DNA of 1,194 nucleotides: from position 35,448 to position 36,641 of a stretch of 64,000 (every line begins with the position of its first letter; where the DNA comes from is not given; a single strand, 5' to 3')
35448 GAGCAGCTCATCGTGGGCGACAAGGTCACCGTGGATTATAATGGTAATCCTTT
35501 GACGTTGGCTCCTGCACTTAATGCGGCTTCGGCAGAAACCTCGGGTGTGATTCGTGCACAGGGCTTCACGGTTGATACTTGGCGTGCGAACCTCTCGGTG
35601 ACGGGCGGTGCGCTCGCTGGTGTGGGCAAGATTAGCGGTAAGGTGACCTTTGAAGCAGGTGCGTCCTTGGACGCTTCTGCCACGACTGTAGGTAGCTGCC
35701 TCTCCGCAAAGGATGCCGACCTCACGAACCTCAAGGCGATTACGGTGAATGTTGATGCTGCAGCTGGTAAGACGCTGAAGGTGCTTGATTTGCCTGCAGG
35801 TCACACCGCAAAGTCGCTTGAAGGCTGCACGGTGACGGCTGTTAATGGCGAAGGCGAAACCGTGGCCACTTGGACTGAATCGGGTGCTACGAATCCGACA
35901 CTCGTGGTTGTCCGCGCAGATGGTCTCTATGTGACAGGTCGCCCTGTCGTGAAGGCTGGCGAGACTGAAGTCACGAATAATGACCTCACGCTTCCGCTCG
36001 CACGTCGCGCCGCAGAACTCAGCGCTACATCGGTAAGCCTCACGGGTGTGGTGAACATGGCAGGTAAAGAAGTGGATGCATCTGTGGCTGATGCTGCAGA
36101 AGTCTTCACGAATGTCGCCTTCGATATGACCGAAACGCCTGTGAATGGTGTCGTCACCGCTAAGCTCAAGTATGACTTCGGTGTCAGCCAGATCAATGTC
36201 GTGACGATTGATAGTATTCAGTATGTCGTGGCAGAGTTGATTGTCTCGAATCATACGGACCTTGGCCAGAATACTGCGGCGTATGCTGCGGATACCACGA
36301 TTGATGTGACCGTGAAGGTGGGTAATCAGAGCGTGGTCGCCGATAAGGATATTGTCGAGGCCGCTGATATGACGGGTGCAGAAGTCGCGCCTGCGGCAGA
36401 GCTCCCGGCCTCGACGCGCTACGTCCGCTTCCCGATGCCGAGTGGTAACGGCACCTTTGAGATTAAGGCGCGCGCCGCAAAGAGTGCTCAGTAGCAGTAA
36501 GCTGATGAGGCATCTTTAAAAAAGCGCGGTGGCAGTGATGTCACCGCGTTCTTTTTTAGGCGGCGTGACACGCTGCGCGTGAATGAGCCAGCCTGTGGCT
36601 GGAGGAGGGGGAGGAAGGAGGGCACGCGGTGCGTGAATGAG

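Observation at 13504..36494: Tandem pair of paralogous giant secreted proteins (2,989 and 4,467 aa) forming a 23 kb two-gene module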

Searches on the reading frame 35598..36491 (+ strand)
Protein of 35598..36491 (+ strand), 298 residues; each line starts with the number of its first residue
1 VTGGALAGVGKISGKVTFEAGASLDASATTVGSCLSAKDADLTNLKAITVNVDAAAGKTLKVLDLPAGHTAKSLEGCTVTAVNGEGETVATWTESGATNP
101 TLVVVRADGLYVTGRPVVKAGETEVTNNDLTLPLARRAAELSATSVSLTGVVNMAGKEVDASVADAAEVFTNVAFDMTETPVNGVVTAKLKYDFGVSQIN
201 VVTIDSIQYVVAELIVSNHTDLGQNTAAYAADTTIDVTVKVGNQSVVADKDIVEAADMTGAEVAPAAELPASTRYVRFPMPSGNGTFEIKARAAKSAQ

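Call 37: search_protein_families(library=pfam, proteins=[window:35598-36491:+], max_evalue=1)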
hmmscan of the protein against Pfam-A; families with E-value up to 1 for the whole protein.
window:35598-36491:+ (298 aa): 2 families
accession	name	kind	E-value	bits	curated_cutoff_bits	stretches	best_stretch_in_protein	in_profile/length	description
PF21192.3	NMD3_OB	-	0.063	14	27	1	193-244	3-54/86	NMD3 OB-fold domain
PF22247.2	Diox-like_N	-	0.24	12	27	0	263-284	30-51/60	Catechol 2,3-dioxygenase-like N-terminal domain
